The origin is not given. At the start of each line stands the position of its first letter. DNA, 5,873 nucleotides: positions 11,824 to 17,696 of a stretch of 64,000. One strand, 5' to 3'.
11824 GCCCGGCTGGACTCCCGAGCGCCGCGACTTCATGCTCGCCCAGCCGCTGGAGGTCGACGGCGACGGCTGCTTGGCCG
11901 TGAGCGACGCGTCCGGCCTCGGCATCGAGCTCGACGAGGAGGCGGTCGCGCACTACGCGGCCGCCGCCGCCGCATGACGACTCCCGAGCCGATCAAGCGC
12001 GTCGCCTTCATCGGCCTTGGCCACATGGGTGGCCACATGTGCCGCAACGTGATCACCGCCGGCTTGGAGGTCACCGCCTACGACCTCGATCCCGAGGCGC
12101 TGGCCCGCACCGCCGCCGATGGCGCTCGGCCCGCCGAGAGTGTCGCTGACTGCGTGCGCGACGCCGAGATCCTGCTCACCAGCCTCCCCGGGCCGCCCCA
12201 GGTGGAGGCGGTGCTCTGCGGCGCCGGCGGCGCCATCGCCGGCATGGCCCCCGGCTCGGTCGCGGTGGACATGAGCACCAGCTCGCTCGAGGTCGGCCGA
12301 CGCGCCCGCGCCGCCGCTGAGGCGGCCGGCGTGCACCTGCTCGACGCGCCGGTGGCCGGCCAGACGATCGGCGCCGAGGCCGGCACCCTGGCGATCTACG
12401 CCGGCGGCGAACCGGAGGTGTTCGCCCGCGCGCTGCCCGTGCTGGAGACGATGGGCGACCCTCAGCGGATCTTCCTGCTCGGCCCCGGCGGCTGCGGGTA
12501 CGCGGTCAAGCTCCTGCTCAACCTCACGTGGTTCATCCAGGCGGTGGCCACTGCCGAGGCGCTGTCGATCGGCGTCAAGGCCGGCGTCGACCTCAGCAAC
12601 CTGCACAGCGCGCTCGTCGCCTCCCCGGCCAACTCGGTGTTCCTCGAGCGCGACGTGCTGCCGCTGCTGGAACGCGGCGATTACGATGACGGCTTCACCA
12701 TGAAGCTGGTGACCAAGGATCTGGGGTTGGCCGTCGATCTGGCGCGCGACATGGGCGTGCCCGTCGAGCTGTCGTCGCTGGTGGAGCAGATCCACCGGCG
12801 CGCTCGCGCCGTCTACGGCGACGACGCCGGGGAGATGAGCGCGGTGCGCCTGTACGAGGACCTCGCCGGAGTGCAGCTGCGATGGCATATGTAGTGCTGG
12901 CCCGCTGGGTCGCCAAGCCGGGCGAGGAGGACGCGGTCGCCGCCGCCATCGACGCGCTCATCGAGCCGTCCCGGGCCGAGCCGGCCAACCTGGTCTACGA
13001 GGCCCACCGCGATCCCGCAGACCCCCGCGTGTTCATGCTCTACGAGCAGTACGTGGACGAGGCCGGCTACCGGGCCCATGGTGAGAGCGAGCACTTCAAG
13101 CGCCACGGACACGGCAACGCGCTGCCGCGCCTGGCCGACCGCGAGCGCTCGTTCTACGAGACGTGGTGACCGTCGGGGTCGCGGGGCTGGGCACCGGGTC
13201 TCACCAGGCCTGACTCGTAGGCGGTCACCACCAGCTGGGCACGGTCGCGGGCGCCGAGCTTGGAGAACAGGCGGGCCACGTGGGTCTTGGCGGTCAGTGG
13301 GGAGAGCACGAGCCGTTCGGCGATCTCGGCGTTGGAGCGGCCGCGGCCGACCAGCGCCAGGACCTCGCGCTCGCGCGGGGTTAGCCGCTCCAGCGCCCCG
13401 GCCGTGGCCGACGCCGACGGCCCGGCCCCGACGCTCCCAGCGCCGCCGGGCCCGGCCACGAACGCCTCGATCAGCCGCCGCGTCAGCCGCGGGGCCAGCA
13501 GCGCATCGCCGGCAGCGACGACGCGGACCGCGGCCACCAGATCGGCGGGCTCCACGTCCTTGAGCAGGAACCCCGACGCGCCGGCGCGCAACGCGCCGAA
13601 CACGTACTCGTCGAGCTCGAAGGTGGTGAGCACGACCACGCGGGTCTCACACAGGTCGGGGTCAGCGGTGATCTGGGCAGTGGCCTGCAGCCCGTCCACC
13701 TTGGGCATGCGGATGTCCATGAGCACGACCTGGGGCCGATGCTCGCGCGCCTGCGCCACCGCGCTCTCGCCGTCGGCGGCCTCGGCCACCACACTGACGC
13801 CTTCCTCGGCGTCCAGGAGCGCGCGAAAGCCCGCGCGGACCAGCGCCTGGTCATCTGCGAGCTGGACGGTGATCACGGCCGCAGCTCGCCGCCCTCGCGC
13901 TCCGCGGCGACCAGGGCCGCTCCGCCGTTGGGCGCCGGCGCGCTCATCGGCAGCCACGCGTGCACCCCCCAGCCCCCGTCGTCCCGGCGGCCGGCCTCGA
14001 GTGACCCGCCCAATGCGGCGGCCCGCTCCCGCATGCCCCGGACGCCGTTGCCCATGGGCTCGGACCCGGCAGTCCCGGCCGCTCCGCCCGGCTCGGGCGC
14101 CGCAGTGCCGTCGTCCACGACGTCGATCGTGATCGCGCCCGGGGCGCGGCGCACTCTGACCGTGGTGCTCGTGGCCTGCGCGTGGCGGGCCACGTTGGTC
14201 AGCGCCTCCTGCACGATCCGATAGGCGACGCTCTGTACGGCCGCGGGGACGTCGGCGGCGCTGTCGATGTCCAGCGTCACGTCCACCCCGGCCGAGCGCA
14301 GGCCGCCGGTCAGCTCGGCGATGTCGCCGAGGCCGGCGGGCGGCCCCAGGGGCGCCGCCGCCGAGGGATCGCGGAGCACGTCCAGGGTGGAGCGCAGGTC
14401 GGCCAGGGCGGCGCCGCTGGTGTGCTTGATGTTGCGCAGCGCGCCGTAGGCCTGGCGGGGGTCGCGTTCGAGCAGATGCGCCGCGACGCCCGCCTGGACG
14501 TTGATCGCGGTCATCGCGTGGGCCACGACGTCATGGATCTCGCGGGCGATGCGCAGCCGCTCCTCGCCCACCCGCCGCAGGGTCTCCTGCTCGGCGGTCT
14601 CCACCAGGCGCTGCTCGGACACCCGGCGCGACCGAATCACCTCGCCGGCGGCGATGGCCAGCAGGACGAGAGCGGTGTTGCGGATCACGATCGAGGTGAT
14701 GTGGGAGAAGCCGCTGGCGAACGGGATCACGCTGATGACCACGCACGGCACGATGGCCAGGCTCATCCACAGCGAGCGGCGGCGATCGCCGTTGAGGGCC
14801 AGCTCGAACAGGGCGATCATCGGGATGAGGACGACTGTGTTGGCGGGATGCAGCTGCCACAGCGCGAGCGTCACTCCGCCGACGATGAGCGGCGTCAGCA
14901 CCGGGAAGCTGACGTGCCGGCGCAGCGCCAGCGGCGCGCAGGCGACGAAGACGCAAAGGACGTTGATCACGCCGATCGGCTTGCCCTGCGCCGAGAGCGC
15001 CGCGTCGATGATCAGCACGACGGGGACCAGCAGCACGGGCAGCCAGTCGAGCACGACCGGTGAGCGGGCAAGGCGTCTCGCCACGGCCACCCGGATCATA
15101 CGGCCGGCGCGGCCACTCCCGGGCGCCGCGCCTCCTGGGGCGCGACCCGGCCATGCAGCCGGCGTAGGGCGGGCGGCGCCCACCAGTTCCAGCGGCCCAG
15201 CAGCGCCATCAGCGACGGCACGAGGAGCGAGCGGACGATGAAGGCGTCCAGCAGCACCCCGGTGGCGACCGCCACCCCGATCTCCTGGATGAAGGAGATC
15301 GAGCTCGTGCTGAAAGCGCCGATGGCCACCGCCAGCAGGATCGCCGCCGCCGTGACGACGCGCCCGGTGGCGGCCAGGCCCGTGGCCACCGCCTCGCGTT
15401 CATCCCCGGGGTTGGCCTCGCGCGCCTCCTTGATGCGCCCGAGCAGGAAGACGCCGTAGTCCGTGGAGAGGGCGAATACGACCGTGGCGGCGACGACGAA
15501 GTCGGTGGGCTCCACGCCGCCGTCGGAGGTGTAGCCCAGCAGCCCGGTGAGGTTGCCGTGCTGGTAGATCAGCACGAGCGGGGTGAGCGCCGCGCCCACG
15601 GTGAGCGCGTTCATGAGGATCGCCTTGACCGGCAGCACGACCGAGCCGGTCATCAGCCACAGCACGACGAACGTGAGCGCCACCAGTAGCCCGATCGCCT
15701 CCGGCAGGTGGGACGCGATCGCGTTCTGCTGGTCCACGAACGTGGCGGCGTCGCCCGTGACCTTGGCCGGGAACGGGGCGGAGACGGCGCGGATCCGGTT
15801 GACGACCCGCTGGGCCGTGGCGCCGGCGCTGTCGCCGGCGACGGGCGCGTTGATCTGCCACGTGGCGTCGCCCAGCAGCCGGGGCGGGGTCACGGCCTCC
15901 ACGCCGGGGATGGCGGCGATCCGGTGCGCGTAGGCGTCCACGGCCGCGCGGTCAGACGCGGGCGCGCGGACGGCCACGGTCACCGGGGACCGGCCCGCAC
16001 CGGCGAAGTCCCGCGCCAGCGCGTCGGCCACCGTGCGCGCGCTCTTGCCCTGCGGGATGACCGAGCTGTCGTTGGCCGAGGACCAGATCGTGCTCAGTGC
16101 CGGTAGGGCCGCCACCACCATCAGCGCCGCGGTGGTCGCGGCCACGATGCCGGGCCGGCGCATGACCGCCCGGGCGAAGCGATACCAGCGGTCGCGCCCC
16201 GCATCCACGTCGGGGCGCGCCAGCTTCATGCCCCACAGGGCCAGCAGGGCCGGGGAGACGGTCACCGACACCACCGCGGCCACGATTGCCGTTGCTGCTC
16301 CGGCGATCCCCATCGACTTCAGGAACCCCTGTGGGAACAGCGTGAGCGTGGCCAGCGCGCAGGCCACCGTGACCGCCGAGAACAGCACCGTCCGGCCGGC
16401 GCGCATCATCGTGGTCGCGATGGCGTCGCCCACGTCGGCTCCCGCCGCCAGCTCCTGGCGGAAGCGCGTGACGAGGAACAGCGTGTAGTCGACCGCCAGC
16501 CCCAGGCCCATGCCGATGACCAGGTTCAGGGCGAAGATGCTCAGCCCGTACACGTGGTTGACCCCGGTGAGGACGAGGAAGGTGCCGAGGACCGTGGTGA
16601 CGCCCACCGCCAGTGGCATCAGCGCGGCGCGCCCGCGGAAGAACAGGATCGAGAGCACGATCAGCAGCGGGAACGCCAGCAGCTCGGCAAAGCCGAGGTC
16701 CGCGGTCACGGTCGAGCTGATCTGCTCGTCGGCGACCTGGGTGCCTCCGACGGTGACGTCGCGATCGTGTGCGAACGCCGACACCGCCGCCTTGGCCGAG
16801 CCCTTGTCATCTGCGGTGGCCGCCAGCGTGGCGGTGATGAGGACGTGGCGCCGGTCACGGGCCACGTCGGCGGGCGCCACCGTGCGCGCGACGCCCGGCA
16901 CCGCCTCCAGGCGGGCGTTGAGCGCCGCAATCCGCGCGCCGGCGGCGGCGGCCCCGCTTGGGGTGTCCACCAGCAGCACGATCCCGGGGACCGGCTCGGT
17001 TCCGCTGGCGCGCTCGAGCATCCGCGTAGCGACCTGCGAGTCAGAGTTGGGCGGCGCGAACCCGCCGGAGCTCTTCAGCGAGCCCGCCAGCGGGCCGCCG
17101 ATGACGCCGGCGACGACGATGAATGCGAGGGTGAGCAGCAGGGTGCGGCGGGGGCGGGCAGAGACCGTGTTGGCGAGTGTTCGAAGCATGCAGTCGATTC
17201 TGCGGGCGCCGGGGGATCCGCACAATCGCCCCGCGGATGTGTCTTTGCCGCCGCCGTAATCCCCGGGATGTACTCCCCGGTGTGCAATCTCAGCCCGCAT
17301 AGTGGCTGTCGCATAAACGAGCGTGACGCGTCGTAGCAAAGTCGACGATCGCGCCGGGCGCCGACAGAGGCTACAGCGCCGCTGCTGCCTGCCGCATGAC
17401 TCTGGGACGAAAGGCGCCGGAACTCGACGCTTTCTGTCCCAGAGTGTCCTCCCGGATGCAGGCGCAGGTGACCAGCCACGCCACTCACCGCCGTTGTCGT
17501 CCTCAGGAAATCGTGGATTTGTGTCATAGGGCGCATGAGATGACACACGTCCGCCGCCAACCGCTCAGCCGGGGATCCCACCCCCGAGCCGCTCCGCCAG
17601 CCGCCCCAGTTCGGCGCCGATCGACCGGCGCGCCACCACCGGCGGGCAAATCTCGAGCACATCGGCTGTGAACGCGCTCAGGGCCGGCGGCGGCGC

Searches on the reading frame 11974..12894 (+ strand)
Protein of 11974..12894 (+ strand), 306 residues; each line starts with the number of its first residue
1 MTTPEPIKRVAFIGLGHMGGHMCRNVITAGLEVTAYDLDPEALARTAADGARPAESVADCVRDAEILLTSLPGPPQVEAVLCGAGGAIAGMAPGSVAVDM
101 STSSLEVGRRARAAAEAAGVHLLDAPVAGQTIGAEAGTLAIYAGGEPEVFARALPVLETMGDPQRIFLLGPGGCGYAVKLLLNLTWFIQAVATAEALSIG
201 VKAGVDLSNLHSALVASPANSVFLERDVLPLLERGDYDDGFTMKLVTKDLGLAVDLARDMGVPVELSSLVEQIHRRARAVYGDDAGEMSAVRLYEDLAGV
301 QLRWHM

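Call 21: search_protein_families(library=pfam, proteins=[window:11974-12894:+], max_evalue=0.001)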
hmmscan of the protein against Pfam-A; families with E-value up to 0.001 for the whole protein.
window:11974-12894:+ (306 aa): 6 families
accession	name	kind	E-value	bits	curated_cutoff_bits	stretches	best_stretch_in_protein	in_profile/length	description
PF03446.21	NAD_binding_2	-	1.4e-43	149.1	21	1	9-165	1-155/161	NAD binding domain of 6-phosphogluconate dehydrogenase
PF14833.11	NAD_binding_11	-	2.3e-28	99.3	30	1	173-294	1-122/122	NAD-binding of NADP-dependent 3-hydroxyisobutyrate dehydrogenase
PF03807.23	F420_oxidored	-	1.8e-06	28.9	21.6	1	9-81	1-76/94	NADP oxidoreductase coenzyme F420-dependent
PF02826.25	2-Hacid_dh_C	-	0.00022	21.1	25.1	1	8-100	37-126/178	D-isomer specific 2-hydroxyacid dehydrogenase, NAD binding domain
PF02737.24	3HCDH_N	-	0.00029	21.3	22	1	10-49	2-41/180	3-hydroxyacyl-CoA dehydrogenase, NAD binding domain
PF01262.27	AlaDh_PNT_C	-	0.00069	19.5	23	0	9-102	30-130/214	Alanine dehydrogenase/PNT, C-terminal domain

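Call 72: search_protein_families(library=ncbifam, proteins=[window:11974-12894:+], max_evalue=1e-10)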
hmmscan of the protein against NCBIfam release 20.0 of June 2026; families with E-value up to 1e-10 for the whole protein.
window:11974-12894:+ (306 aa): 8 families
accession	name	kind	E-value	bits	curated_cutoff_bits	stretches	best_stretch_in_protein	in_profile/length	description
TIGR01505.1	tartro_sem_red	equivalog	6.4e-56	189.7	340.75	1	9-302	1-291/291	2-hydroxy-3-oxopropionate reductase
NF008592.0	PRK11559.1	equivalog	1.1e-54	185.7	397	1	8-302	3-294/296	2-hydroxy-3-oxopropionate reductase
TIGR01692.1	HIBADH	equivalog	1.1e-54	185.7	291.6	1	12-291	1-283/288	3-hydroxyisobutyrate dehydrogenase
NF043037.1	ThreonDh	equivalog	3e-48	164.7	350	1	9-302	4-292/297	L-threonate dehydrogenase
NF012005.0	PRK15461.1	equivalog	8.8e-43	146.6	348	1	9-290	3-281/298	sulfolactaldehyde 3-reductase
NF011633.0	PRK15059.1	equivalog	1.5e-33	116.3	451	1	10-272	3-261/292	2-hydroxy-3-oxopropionate reductase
NF007161.0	PRK09599.1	subfamily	5.1e-19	68.6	271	1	10-198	3-192/302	NADP-dependent phosphogluconate dehydrogenase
TIGR00872.1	gnd_rel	equivalog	2.6e-14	53.2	297.2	1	10-207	3-199/299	phosphogluconate dehydrogenase (NAD(+)-dependent, decarboxylating)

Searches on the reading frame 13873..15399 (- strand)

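Call 21: search_protein_families(library=pfam, proteins=[window:13873-15399:-], max_evalue=0.001)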
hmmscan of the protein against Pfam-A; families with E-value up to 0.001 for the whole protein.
window:13873-15399:- (508 aa): 4 families
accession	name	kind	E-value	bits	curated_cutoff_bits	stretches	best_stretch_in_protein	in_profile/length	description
PF07730.19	HisKA_3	-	2.9e-19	69.8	24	1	280-346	1-66/68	Histidine kinase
PF02518.31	HATPase_c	-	3.7e-08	34.2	26.4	1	392-485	6-109/111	Histidine kinase-, DNA gyrase B-, and HSP90-like ATPase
PF13581.12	HATPase_c_2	-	1.2e-05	25.8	27.4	1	395-478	35-101/127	Histidine kinase-like ATPase domain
PF23539.1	DUF7134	-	5.5e-05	23.3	27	1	108-259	3-155/155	Domain of unknown function (DUF7134)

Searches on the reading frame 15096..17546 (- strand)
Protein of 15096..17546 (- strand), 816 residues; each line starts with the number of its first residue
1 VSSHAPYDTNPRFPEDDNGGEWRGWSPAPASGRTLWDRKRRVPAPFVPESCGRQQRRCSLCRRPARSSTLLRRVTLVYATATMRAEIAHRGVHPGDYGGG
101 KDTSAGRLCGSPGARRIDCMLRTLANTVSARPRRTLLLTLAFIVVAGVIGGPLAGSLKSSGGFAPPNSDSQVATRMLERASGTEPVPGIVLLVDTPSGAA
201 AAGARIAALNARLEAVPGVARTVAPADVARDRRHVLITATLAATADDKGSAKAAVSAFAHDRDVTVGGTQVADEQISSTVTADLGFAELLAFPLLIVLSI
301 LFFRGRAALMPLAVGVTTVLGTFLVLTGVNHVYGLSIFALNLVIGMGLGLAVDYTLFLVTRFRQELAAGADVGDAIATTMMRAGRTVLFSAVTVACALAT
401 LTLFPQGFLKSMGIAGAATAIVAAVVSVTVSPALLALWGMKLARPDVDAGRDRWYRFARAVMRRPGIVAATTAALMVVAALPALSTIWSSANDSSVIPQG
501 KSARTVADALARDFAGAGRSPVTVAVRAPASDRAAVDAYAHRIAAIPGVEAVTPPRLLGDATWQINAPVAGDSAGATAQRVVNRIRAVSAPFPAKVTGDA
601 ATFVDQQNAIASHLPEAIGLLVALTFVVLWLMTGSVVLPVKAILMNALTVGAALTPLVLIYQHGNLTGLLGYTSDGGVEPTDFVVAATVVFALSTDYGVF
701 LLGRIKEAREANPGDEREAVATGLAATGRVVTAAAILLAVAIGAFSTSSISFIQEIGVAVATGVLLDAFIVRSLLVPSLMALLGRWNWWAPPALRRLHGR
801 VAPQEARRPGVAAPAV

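Call 7: search_protein_families(library=pfam, proteins=[window:15096-17546:-], max_evalue=0.01)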
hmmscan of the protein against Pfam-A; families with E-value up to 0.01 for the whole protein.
window:15096-17546:- (816 aa): 1 family
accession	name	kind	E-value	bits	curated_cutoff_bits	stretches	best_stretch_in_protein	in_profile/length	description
PF03176.21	MMPL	-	5.6e-70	236.3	20.5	2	563-793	88-311/333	MMPL family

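Call 8: search_protein_families(library=ncbifam, proteins=[window:15096-17546:-], max_evalue=0.01)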
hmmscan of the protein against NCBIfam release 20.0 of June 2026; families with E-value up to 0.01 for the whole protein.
window:15096-17546:- (816 aa): 6 families
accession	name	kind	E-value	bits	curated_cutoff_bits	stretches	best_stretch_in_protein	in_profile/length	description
NF052608.1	TrhMmycExpMmpL3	equivalog_domain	4e-84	283.6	1400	2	451-806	387-754/992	trehalose monomycolate exporter MmpL3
TIGR00833.1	actII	subfamily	6.5e-58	196.8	874.7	2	593-789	725-909/910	MMPL family RND transporter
TIGR00921.1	2A067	subfamily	1.6e-24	85.9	351.9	2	263-437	562-733/733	hydrophobe/amphiphile efflux-3 (HAE3) family transporter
TIGR03480.1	HpnN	hypoth_equivalog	1.5e-18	66.2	751.85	2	259-553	246-530/862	hopanoid biosynthesis associated RND transporter like protein HpnN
NF045600.2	BstA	equivalog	1.8e-09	36.1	1400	2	688-783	346-439/903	sterol transporter cytoplasmic membrane protein BstA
NF052374.1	HopndTporHpnN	equivalog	2e-06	26.2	1100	1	264-553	254-533/858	hopanoid transporter HpnN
